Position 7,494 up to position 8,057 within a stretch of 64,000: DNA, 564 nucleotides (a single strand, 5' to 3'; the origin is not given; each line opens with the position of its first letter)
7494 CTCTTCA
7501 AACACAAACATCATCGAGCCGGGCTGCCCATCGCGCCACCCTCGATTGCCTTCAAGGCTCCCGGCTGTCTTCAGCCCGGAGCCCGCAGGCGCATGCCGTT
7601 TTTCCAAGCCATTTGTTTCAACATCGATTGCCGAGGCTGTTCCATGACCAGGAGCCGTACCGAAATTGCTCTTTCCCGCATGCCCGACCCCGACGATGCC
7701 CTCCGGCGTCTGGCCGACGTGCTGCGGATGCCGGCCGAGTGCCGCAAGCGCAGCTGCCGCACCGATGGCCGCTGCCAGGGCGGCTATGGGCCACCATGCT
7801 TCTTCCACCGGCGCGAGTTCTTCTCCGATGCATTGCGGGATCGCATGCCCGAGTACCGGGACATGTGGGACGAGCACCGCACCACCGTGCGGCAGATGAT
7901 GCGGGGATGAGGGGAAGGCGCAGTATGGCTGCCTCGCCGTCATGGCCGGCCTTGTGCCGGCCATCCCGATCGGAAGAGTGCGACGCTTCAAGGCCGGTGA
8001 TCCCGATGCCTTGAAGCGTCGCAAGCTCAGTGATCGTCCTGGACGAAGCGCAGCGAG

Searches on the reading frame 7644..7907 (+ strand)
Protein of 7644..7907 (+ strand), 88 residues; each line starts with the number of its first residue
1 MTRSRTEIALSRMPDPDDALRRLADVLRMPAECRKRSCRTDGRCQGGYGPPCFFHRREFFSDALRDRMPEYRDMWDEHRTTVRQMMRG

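Call 12: find_encoding_contigs(protein=window:7644-7907:+, flank=3000, max_places=10)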
Protein window:7644-7907:+ (88 aa): no gene with exactly this product is on record in the collection.
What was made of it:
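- Tried and rejected: Not on record (call 12).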

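Call 26: search_protein_families(library=pfam, proteins=[window:7644-7907:+], max_evalue=0.01)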
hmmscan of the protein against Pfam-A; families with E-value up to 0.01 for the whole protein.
window:7644-7907:+ (88 aa): 0 families

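Call 32: find_homologous_proteins(query=window:7644-7907:+, max_evalue=0.001)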
Query window:7644-7907:+ (88 aa): 16 proteins with E <= 0.001 among 18 candidates.
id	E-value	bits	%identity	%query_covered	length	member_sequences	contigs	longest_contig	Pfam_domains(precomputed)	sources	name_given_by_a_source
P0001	2.2e-48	180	89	100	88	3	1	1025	-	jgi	jgi:hypothetical protein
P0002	9.4e-42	158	79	99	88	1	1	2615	-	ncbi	ncbi:hypothetical protein [Microvirga sp. P5_D2]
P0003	3.7e-32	128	71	97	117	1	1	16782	-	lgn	-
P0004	4.6e-32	128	63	95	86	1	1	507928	-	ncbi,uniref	ncbi:hypothetical protein AB4072_05020 [Microvirga sp. 2MCAF38]|uniref:hypothetical protein n=1 Tax=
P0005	2.6e-30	122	62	99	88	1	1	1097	-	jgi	jgi:hypothetical protein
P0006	4.8e-30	121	67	99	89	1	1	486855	-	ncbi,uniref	ncbi:hypothetical protein AB4Y85_01270 [Microvirga sp. 2YAF29]|uniref:hypothetical protein n=1 Tax=M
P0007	1.5e-26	110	62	90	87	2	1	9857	-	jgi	jgi:hypothetical protein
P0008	2.4e-26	109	55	94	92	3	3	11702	-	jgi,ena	-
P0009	8.0e-26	108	55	97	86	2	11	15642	-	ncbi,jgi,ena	jgi:hypothetical protein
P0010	1.1e-25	107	55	97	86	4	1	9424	-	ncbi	-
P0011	1.5e-25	107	58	95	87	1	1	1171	-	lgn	-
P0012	1.8e-25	106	64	85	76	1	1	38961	-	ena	-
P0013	7.5e-25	104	57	94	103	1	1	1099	-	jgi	jgi:hypothetical protein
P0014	1.7e-24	103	55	95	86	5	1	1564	-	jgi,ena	jgi:hypothetical protein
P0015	2.2e-24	103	52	95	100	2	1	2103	-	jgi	jgi:hypothetical protein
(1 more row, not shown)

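Call 33: find_encoding_contigs(protein=P0004, flank=3000, max_places=3)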
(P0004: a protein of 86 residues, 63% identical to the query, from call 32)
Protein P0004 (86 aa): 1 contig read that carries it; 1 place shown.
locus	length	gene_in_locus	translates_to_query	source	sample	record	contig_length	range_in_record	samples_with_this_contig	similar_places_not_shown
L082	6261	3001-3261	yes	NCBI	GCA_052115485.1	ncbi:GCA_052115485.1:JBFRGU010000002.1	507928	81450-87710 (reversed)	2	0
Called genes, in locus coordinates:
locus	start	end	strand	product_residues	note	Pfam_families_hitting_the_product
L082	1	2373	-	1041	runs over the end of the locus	PF13428:TPR_14 (faint), PF13289:SIR2_2, PF25199:nSTAND_NTPase5, PF13431:TPR_17 (faint), PF14559:TPR_19 (faint), PF00313:CSD (weak)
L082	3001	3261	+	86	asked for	-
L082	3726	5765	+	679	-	PF00353:HemolysinCabind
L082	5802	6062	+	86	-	-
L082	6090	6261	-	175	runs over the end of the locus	PF16694:Cytochrome_P460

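Call 34: find_encoding_contigs(protein=P0006, flank=3000, max_places=3)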
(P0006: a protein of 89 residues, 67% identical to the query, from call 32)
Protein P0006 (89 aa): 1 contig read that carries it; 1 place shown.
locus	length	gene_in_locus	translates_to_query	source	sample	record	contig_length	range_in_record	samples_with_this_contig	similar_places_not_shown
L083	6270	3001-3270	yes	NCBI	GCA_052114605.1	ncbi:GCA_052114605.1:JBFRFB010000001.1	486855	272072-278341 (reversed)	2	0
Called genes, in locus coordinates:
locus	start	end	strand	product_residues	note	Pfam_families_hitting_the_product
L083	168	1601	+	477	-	-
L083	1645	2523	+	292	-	PF02086:MethyltransfD12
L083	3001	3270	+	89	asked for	-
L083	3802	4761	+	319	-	PF04055:Radical_SAM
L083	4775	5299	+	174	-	PF13238:AAA_18 (weak), PF13671:AAA_33 (weak)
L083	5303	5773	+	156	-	PF10604:Polyketide_cyc2, PF03364:Polyketide_cyc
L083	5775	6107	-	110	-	-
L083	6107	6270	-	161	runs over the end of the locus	PF02464:CinA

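Call 35: find_encoding_contigs(protein=P0003, flank=3000, max_places=3)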
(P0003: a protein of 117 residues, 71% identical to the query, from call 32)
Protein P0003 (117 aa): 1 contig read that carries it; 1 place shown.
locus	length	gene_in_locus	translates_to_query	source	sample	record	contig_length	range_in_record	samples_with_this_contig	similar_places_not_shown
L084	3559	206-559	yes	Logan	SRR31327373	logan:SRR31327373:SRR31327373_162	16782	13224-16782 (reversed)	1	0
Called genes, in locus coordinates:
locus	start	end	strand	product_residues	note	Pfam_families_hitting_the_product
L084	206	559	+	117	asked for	-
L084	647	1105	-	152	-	PF09424:YqeY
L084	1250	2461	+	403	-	PF00988:CPSase_sm_chain, PF07722:Peptidase_C26 (weak), PF00117:GATase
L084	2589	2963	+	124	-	-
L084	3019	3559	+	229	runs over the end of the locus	PF13489:Methyltransf_23, PF08241:Methyltransf_11, PF08242:Methyltransf_12, PF13649:Methyltransf_25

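Call 36: find_encoding_contigs(protein=P0009, flank=3000, max_places=4)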
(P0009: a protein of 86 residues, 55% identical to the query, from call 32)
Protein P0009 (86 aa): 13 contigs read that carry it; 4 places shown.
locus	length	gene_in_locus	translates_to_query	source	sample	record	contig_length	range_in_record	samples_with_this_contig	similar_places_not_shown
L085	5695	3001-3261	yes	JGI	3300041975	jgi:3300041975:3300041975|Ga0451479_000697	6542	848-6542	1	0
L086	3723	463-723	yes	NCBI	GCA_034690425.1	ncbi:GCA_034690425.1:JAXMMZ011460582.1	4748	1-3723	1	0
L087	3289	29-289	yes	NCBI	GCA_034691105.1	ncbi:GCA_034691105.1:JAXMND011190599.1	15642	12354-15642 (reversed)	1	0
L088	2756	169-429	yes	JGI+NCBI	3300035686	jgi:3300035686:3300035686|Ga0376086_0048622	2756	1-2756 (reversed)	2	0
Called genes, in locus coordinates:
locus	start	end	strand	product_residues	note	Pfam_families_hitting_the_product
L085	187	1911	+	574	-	PF00239:Resolvase, PF07508:Recombinase, PF13408:Zn_ribbon_recom (weak)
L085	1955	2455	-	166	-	PF08937:ThsB_TIR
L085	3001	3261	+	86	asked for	-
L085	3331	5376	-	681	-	PF07721:TPR_4 (faint), PF13428:TPR_14 (faint), PF00515:TPR_1 (faint), PF07719:TPR_2 (faint), PF13181:TPR_8 (faint), PF13414:TPR_11 (faint), PF14559:TPR_19 (faint), PF13431:TPR_17 (faint)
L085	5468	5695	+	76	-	?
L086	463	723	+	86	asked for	-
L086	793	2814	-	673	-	PF07721:TPR_4 (faint), PF13428:TPR_14 (faint), PF00515:TPR_1 (faint), PF07719:TPR_2 (faint), PF13181:TPR_8 (faint), PF13414:TPR_11 (faint), PF14559:TPR_19 (faint), PF13431:TPR_17 (faint)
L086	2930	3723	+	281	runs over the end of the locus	PF13489:Methyltransf_23 (weak), PF01209:Ubie_methyltran, PF08241:Methyltransf_11, PF08242:Methyltransf_12, PF13649:Methyltransf_25, PF13847:Methyltransf_31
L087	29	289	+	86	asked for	-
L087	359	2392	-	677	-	PF07721:TPR_4 (faint), PF13428:TPR_14 (faint), PF00515:TPR_1 (faint), PF07719:TPR_2 (faint), PF13181:TPR_8 (faint), PF13414:TPR_11 (faint), PF14559:TPR_19 (faint), PF13431:TPR_17 (faint)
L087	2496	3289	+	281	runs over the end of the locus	PF13489:Methyltransf_23, PF01209:Ubie_methyltran, PF08241:Methyltransf_11, PF08242:Methyltransf_12, PF13649:Methyltransf_25, PF13847:Methyltransf_31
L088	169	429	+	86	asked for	-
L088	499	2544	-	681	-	PF07721:TPR_4 (faint), PF13428:TPR_14 (faint), PF00515:TPR_1 (faint), PF07719:TPR_2 (faint), PF13181:TPR_8 (faint), PF13414:TPR_11 (faint), PF14559:TPR_19 (faint), PF13431:TPR_17 (faint)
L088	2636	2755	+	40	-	?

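Call 41: search_solved_structures(query=A4, max_evalue=10)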
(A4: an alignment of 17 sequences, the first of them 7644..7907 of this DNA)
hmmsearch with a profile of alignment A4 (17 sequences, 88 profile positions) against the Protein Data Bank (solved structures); distinct sequences matched with E-value up to 10: 4.
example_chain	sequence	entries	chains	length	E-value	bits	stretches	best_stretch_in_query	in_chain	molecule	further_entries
2gl2_A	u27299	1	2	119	0.14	15.3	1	15-72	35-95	adhesion A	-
9x4g_D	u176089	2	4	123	0.64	13.2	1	16-48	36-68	L antigen family member 3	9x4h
1ddz_A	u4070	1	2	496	1.5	12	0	3-33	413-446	CARBONIC ANHYDRASE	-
1i1r_B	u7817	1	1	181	1.7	11.8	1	17-55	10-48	VIRAL IL-6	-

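Call 42: search_protein_families(library=ncbifam, proteins=[window:7644-7907:+, P0009, P0004], max_evalue=1)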
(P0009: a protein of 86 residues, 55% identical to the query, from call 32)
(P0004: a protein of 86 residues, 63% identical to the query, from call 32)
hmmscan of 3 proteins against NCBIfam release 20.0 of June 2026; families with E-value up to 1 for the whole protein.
window:7644-7907:+ (88 aa): 0 families

P0009 (86 aa): 1 family
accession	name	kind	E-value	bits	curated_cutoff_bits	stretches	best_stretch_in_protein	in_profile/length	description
TIGR04261.1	rSAM_GlyRichRpt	subfamily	0.12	11.4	310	1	19-56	301-337/363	cyclophane-forming radical SAM/SPASM peptide maturase GrrM/OscB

P0004 (86 aa): 0 families

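Call 47: predict_structure(alignment_id=A4)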
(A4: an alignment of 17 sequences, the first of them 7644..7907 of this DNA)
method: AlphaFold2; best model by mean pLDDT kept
length: 88 residues; sequences in the alignment: 17
mean_pLDDT: 63.7   pTM: 0.46
mean pLDDT of the five models: 63.7, 61.2, 60.7, 57.7, 56.3
residues with pLDDT >= 90: 0; 70-90: 16; 50-70: 69; < 50: 3
segments of 3 or more residues with pLDDT < 50: none
pLDDT, mean of each block of 10 residues (from residue 1): 65 67 66 61 52 57 61 74 73
secondary structure, 60 per line:
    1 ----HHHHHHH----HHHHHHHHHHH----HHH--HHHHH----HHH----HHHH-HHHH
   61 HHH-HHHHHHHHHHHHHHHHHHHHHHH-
elements in order: H5-11 H16-26 H36-40 H52-55 H57-63 H65-87

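Call 63: fold_search(model_id=the predicted structure, library=pdb)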
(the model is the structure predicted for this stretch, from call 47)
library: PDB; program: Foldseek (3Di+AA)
matches with E <= 10: 0; with E <= 0.001: 0
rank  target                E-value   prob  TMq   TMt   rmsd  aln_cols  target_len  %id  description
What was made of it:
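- The protein model is of low confidence (pLDDT 64) and matches no known RNA-binding fold (calls 47, 63).
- Tried and rejected: Low-confidence model and no Foldseek hit (calls 47, 63).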

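Call 68: search_protein_representatives(alignment_id=A4)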
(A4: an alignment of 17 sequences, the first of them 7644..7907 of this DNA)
Query: 17 sequences, 88 profile positions. Proteins with E-value up to 0.001 (for the whole library): 34; up to 1e-10: 22; up to 1e-30: 3. The best 34 are listed.
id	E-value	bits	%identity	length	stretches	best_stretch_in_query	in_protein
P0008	4.9e-41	154.6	-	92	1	2-87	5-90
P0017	8.9e-33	128.2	-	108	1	3-85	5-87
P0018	1.3e-31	124.4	-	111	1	3-87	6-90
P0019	2.8e-27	110.6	-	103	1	2-73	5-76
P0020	9.0e-18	80.1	-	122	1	10-81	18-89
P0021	2.6e-17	78.6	-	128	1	9-83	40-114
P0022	4.3e-17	77.9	-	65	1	3-52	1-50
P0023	8.4e-17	77.0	-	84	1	28-82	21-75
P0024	2.0e-16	75.8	-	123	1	13-81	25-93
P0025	1.4e-15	73.1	-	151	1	8-81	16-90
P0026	2.8e-15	72.1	-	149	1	10-81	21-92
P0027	7.6e-15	70.7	-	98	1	9-85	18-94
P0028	1.1e-14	70.2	-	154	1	8-81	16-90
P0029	2.9e-14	68.8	-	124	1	13-81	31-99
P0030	9.8e-14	67.1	-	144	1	4-85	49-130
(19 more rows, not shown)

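Call 71: find_homologous_proteins(query=A6, max_evalue=0.00001)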
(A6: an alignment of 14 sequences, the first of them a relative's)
Query A6 (14 sequences) (123 aa, profile of the alignment): 115 proteins with E <= 0.00001 among 8000 candidates.
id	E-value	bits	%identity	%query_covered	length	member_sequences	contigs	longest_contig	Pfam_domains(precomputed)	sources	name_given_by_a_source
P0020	2.5e-40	155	57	61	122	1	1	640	-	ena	-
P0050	1.6e-38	149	91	78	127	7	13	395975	-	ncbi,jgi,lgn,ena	jgi:hypothetical protein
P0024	3.5e-38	148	100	100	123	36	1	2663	-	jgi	-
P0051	5.1e-38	148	89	78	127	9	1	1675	-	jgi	jgi:hypothetical protein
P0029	1.7e-37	146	70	63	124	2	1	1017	-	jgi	jgi:hypothetical protein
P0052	1.0e-36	144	87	82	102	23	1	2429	-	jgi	jgi:hypothetical protein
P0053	1.5e-36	143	84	100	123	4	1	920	-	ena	-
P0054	4.4e-36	142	70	64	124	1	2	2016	-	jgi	jgi:hypothetical protein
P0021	4.6e-36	141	67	67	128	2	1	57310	-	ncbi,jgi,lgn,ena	ncbi:MAG TPA: hypothetical protein VF601_10930 [Beijerinckiaceae bacterium]|jgi:hypothetical protein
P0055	8.4e-36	141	84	82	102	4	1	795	-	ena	-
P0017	1.1e-35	140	47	59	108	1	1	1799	-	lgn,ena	-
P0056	1.9e-35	140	52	83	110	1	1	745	-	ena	-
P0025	4.3e-35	138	50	58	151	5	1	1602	-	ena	-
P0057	7.3e-35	138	84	82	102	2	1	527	-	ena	-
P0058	1.1e-34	137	66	69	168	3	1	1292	-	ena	-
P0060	3.0e-34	136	56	59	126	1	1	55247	-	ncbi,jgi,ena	ncbi:MAG TPA: hypothetical protein VF601_12250 [Beijerinckiaceae bacterium]|jgi:hypothetical protein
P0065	2.0e-32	130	58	81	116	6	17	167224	-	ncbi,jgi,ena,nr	ncbi:MAG: hypothetical protein K0S06_3848 [Microvirga sp.]|jgi:hypothetical protein|nr:hypothetical 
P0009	9.4e-26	108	49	55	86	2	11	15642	-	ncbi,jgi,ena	jgi:hypothetical protein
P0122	2.7e-24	103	43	54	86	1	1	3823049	-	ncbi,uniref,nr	ncbi:hypothetical protein [Microvirga thermotolerans]|uniref:Uncharacterized protein n=1 Tax=Microvi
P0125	3.9e-24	103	46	55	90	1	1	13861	-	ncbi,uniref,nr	ncbi:hypothetical protein [Microvirga calopogonii]|uniref:hypothetical protein n=1 Tax=Microvirga ca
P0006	3.6e-21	93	48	47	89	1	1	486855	-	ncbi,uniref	ncbi:hypothetical protein AB4Y85_01270 [Microvirga sp. 2YAF29]|uniref:hypothetical protein n=1 Tax=M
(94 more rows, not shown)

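Call 72: find_encoding_contigs(protein=P0125, flank=3000, max_places=2)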
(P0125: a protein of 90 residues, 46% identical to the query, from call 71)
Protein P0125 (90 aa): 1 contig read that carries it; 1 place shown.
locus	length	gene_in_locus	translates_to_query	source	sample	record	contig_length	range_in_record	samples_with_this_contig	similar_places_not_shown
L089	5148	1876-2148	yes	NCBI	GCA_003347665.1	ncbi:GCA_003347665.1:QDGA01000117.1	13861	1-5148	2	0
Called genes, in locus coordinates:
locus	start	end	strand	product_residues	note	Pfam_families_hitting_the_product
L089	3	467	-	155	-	?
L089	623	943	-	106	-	PF13560:HTH_31, PF12844:HTH_19 (weak), PF01381:HTH_3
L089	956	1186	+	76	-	-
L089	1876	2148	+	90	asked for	-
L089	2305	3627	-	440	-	PF08448:PAS_4 (weak), PF08447:PAS_3, PF07536:HWE_HK, PF07568:HisKA_2 (weak)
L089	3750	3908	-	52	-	PF11752:DUF3309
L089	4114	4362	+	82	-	PF18557:NepR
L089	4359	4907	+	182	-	PF04542:Sigma70_r2, PF22029:PhyR_sigma2, PF08281:Sigma70_r4_2, PF04545:Sigma70_r4 (weak)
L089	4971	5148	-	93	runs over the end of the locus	PF01176:eIF-1a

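Call 73: find_encoding_contigs(protein=P0050, flank=3000, max_places=4)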
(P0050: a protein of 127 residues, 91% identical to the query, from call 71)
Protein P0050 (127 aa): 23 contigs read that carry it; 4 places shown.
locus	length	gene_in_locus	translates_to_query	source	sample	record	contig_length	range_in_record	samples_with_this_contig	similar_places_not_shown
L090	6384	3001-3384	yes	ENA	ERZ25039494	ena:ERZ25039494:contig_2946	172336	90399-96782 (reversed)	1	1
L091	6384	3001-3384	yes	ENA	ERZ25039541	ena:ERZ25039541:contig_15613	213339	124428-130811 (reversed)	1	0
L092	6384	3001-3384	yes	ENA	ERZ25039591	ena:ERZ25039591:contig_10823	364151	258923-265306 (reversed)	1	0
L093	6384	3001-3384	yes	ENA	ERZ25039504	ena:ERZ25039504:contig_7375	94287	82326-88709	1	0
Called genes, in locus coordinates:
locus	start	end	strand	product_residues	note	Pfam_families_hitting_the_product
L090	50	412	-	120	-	PF01809:YidD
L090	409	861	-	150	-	PF01592:NifU_N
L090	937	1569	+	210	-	PF01227:GTP_cyclohydroI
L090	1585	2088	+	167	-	PF01502:PRA-CH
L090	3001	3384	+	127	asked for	-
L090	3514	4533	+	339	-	PF01734:Patatin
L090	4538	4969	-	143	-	PF00571:CBS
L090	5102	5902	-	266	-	PF01694:Rhomboid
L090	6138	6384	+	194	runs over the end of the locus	PF07310:PAS_5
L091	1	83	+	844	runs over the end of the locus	-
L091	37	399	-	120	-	PF01809:YidD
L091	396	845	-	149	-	PF01592:NifU_N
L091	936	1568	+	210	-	PF01227:GTP_cyclohydroI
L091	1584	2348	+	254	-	-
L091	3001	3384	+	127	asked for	-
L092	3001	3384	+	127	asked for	-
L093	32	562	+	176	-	-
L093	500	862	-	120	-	-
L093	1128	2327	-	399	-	PF13356:Arm-DNA-bind_3, PF22022:Phage_int_M (weak), PF00589:Phage_integrase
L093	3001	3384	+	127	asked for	-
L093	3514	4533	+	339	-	PF01734:Patatin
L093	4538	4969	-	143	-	PF00571:CBS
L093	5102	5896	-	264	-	PF01694:Rhomboid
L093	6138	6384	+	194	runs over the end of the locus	PF07310:PAS_5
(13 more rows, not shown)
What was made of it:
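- Units sit in different contexts, some beside defence-type or mobile genes: SIR2/nSTAND in L082, ThsB-TIR and a recombinase in L085, an integrase in L093 (calls 33, 36, 73).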

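Call 74: find_encoding_contigs(protein=P0021, flank=3000, max_places=2)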
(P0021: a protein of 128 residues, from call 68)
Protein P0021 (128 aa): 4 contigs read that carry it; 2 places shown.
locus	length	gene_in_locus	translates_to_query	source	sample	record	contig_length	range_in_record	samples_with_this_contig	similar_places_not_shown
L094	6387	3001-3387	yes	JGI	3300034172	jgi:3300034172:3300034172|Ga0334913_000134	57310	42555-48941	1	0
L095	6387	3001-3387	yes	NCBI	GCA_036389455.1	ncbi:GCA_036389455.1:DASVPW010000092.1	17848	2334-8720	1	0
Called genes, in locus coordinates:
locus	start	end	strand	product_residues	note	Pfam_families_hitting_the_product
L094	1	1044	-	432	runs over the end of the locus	-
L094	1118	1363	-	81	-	-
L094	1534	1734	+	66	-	-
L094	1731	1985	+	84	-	PF24732:ParE_like (weak)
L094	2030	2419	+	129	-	PF08332:CaMKII_AD (weak), PF13474:SnoaL_3, PF14534:DUF4440, PF12680:SnoaL_2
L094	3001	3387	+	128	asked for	-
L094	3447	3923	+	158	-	PF00364:Biotin_lipoyl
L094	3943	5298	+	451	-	PF00289:Biotin_carb_N, PF02222:ATP-grasp, PF02786:CPSase_L_D2, PF07478:Dala_Dala_lig_C, PF02785:Biotin_carb_C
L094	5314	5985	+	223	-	PF03588:Leu_Phe_trans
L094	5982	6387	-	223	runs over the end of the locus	PF09923:DUF2155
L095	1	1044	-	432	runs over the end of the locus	-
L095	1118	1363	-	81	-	-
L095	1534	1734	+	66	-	-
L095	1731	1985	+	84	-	PF24732:ParE_like (weak)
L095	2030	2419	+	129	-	PF08332:CaMKII_AD (weak), PF13474:SnoaL_3, PF14534:DUF4440, PF12680:SnoaL_2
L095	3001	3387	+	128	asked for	-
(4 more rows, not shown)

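Call 75: find_encoding_contigs(protein=P0060, flank=3000, max_places=2)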
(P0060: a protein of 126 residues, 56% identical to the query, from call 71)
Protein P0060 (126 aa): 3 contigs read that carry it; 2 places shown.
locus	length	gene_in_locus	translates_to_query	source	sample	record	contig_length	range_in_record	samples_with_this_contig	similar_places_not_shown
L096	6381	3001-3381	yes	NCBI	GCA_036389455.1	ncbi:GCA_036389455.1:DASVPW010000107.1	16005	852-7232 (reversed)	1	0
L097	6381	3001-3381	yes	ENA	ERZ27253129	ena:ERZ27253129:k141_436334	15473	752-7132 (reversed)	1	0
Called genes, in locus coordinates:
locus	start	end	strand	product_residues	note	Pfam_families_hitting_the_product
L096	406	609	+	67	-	-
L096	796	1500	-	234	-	-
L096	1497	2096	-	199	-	-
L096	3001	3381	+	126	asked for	-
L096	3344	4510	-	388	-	PF01546:Peptidase_M20, PF07687:M20_dimer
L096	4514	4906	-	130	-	PF04379:DUF525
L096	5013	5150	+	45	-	-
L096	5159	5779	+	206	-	PF01066:CDP-OH_P_transf (faint)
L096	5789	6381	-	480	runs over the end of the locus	PF00664:ABC_membrane, PF00005:ABC_tran, PF13304:AAA_21 (faint), PF02463:SMC_N (weak)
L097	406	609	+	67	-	-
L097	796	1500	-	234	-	-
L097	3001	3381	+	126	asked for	-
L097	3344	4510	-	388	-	PF01546:Peptidase_M20, PF07687:M20_dimer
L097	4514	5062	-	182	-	PF04379:DUF525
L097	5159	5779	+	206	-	PF01066:CDP-OH_P_transf (faint)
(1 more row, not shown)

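Call 89: search_protein_families(library=padloc, proteins=[window:7644-7907:+, P0024, P0009], max_evalue=1)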
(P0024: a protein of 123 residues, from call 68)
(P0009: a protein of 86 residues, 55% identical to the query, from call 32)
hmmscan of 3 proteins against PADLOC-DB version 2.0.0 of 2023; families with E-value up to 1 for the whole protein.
window:7644-7907:+ (88 aa): 0 families

P0024 (123 aa): 0 families

P0009 (86 aa): 0 families
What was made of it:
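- No PADLOC family matches (call 89).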

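Call 90: search_protein_families(library=phrogs, proteins=[window:7644-7907:+, P0024, P0009], max_evalue=1)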
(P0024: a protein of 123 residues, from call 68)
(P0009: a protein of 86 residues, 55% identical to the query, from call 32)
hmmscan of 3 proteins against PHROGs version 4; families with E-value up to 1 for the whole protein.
window:7644-7907:+ (88 aa): 0 families

P0024 (123 aa): 0 families

P0009 (86 aa): 0 families

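Call 91: search_protein_families(library=pfam, alignment_id=A6, max_evalue=1)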
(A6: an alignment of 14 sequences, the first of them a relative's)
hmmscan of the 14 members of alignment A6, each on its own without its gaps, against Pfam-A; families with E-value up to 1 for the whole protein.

A. member 1, P0024 (123 aa): 0 families

B. families by the number of members that match (of 14 scanned): 7 families
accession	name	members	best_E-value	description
PF20021.4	VMAP-M18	1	0.002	vWA-MoxR associated protein middle region (VMAP-M) 18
PF24035.1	DUF7344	1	0.033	Domain of unknown function (DUF7344)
PF25543.1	zf-CCCH_tandem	1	0.038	Tandem CCCH zinc finger domains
PF17948.6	DnaT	1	0.058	DnaT DNA-binding domain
PF12867.12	DinB_2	1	0.072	DinB superfamily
PF01141.23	Gag_p12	1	0.1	Gag polyprotein, inner coat protein p12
PF08998.16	Epsilon_antitox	1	0.17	Bacterial epsilon antitoxin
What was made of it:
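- Tried and rejected: Pfam, NCBIfam, PADLOC, PHROGs and PDB sequence searches gave nothing (calls 26, 41, 42, 89-91).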

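Call 104: find_encoding_contigs(protein=P0122, flank=2500, max_places=2)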
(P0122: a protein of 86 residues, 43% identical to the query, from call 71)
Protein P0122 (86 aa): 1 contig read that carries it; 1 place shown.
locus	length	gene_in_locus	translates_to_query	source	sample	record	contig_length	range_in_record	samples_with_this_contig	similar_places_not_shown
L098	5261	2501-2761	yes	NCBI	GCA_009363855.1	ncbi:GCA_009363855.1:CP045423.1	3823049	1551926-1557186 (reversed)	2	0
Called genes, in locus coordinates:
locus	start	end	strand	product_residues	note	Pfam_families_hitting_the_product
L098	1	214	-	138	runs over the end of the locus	-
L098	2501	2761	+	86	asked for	-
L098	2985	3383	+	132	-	PF07883:Cupin_2, PF02311:AraC_binding (weak)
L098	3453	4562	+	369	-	PF08240:ADH_N, PF01262:AlaDh_PNT_C (weak), PF00107:ADH_zinc_N, PF13602:ADH_zinc_N_2 (weak)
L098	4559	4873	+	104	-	-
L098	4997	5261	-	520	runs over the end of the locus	PF00682:HMGL-like, PF22617:HCS_D2, PF08502:LeuA_dimer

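Call 105: find_encoding_contigs(protein=P0065, flank=2500, max_places=3)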
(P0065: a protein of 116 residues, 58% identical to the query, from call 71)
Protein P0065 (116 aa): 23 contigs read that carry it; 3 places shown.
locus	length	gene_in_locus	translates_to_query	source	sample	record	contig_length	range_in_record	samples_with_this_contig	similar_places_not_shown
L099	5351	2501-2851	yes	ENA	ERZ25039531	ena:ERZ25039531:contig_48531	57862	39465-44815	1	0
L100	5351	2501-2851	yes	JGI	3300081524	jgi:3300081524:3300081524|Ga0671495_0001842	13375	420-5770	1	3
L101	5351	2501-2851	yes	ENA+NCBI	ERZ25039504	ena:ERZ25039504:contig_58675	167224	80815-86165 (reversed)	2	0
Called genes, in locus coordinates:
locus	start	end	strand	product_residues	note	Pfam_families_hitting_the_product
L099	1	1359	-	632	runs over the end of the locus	-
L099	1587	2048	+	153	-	PF00133:tRNA-synt_1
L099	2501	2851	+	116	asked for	-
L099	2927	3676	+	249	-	PF12570:DUF3750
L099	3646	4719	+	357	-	PF03308:MeaB, PF02492:cobW (weak)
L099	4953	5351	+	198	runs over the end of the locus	-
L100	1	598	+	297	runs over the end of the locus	PF00126:HTH_1, PF03466:LysR_substrate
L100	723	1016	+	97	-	PF01541:GIY-YIG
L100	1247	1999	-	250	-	PF02627:CMD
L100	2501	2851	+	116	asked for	-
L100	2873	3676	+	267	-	PF12570:DUF3750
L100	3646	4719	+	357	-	PF03308:MeaB, PF02492:cobW (weak)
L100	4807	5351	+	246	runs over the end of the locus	-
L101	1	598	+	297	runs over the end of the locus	PF00126:HTH_1, PF03466:LysR_substrate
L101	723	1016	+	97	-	PF01541:GIY-YIG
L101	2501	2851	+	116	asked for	-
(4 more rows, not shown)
